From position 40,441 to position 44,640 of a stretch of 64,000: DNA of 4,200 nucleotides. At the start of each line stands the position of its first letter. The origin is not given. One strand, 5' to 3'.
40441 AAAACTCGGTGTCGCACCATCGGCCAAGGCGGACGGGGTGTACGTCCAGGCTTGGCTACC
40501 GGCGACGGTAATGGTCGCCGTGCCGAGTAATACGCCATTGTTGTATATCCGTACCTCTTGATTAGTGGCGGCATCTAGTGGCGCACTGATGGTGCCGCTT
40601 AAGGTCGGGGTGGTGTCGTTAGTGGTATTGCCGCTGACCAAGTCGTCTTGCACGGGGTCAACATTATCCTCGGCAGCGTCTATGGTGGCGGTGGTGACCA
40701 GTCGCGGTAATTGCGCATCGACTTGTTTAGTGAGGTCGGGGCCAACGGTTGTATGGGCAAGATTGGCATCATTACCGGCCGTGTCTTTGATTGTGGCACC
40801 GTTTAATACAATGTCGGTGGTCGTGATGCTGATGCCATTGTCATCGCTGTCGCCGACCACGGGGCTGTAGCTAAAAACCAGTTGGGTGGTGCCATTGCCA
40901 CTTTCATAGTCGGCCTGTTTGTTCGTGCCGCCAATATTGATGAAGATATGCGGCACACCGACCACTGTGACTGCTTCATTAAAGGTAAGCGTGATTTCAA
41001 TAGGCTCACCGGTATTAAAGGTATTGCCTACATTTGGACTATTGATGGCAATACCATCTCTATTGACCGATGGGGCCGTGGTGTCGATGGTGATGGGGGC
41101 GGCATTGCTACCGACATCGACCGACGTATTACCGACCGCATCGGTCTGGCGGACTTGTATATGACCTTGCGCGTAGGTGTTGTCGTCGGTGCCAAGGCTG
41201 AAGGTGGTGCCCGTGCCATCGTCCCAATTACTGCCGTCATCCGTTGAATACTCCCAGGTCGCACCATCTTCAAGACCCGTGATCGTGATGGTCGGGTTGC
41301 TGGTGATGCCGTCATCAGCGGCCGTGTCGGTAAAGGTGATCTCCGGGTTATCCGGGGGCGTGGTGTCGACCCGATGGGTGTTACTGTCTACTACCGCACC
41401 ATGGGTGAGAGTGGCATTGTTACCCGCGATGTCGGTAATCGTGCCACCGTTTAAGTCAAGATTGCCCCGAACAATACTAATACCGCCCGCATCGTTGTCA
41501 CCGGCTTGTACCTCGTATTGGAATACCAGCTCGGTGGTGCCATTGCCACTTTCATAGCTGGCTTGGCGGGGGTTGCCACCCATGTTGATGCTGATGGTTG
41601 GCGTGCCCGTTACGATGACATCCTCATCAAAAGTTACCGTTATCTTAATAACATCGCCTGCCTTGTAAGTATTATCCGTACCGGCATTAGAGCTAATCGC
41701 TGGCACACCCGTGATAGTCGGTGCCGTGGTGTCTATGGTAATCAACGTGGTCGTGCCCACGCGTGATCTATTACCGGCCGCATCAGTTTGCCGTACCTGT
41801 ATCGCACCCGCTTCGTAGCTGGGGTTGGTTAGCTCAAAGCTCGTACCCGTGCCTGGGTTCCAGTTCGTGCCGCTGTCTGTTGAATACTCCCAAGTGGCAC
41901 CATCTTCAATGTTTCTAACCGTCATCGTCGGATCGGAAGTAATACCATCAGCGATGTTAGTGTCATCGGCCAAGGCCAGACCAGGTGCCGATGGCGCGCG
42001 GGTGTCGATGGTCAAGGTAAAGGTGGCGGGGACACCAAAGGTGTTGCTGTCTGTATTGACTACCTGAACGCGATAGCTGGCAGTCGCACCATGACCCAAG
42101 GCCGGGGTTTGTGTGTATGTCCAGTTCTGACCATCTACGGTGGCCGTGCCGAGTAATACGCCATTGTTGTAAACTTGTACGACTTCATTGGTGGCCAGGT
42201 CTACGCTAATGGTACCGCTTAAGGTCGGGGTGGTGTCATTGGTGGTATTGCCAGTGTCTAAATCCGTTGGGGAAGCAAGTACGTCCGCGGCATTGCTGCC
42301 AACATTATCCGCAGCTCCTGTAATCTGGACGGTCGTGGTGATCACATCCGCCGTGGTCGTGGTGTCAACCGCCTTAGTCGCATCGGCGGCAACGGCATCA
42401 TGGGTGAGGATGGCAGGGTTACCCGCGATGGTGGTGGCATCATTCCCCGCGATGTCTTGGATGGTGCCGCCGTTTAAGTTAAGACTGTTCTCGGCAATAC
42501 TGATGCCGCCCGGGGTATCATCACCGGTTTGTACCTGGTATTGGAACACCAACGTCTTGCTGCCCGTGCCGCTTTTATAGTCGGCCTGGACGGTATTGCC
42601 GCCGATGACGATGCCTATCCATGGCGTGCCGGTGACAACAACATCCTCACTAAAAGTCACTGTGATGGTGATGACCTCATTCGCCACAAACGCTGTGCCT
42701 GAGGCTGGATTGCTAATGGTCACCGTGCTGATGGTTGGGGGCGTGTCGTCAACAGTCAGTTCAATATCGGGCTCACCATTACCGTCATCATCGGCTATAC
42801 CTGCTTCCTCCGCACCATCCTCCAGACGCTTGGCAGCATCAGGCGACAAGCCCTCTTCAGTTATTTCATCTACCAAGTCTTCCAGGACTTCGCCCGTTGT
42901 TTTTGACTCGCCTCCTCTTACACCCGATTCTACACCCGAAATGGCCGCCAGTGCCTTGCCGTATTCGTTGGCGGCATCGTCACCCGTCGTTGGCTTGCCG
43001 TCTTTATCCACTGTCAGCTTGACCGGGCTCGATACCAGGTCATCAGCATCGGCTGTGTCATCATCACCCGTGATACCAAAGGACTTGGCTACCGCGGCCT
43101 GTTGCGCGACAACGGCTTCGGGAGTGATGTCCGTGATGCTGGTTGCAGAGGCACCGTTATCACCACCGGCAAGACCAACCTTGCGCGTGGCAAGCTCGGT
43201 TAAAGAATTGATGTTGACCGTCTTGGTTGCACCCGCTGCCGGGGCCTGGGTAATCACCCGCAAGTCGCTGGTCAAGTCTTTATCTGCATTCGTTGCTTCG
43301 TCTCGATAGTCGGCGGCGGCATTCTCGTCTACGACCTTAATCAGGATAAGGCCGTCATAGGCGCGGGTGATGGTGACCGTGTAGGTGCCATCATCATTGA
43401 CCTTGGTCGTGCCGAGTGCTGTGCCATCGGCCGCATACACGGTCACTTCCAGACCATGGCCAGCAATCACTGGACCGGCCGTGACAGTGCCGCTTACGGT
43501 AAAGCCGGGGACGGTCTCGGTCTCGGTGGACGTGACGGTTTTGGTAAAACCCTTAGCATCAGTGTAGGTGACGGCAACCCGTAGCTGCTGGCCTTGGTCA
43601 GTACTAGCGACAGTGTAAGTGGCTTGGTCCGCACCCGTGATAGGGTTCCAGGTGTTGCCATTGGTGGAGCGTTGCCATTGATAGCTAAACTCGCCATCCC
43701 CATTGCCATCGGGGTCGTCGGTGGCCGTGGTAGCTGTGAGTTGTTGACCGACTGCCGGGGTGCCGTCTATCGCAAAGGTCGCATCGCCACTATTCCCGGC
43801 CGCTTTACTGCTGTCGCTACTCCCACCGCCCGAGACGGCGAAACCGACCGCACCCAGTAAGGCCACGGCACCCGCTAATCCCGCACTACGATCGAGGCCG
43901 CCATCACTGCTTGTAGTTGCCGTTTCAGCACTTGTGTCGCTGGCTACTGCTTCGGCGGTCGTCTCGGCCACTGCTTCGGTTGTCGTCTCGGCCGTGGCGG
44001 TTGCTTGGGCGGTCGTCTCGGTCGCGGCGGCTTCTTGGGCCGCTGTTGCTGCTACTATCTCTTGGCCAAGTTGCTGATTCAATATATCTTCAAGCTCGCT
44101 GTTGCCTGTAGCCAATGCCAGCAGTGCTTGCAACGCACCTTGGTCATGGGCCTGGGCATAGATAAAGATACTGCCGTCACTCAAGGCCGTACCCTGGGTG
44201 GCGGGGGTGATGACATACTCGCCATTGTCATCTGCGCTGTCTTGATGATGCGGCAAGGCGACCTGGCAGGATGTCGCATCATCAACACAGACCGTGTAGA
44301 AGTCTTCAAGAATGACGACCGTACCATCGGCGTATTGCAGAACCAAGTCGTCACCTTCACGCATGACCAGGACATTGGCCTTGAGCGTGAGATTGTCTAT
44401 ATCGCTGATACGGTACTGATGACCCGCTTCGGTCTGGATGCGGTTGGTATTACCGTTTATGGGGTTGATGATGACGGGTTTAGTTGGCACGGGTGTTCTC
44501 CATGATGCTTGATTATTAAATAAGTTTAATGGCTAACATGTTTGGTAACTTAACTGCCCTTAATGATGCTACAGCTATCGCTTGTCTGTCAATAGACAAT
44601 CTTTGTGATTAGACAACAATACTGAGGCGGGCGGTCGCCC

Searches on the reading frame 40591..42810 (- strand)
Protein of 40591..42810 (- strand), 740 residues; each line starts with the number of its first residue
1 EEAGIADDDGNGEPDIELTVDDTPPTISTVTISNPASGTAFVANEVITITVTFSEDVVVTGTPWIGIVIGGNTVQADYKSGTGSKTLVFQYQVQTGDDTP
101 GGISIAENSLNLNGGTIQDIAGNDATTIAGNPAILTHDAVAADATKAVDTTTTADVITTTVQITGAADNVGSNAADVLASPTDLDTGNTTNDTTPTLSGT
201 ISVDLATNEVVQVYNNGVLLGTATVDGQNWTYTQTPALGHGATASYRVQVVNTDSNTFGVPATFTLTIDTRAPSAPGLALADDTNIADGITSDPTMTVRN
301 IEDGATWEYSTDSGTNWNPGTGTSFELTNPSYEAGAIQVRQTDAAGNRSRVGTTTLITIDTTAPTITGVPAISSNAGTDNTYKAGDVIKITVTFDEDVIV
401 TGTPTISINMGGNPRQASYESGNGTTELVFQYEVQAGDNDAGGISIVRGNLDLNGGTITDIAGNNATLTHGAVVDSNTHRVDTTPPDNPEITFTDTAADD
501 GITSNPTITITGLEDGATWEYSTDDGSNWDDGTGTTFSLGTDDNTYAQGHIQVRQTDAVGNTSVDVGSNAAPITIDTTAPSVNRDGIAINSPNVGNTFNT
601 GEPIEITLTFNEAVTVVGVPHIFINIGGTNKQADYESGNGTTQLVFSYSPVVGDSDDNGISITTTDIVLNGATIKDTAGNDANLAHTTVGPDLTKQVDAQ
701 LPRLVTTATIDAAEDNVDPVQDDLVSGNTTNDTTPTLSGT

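Call 91: search_solved_structures(query=window:40591-42810:-, max_evalue=0.01)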
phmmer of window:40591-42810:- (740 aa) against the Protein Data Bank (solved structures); distinct sequences matched with E-value up to 0.01: 0.

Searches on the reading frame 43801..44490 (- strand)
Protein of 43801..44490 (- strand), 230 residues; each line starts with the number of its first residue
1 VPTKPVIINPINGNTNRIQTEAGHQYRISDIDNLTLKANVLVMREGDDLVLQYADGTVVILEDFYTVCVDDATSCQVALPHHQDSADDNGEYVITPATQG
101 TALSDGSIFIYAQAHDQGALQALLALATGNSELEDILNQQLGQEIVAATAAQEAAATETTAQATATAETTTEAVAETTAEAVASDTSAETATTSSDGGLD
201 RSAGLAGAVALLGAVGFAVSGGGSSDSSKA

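Call 35: search_protein_families(library=ncbifam, proteins=[window:43891-44490:-], max_evalue=0.001)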
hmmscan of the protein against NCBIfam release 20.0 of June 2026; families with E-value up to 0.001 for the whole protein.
window:43891-44490:- (200 aa): 1 family
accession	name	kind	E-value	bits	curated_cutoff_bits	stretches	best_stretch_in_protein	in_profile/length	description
NF033677.1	biofilm_BapA_N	domain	0.00014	21.6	35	1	43-66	41-64/64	BapA prefix-like domain-containing protein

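Call 89: search_solved_structures(query=window:43801-44490:-, max_evalue=1)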
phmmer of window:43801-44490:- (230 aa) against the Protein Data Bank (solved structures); distinct sequences matched with E-value up to 1: 2.
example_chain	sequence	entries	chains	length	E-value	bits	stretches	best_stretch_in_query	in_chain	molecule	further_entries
7a23_n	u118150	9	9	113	0.37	14.2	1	172-225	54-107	P2 | Uncharacterized protein At2g27730, mitochondrial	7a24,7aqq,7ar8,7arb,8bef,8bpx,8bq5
7tjq_A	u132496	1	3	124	0.75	13.2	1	8-65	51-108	SAN27-14 Fab heavy chain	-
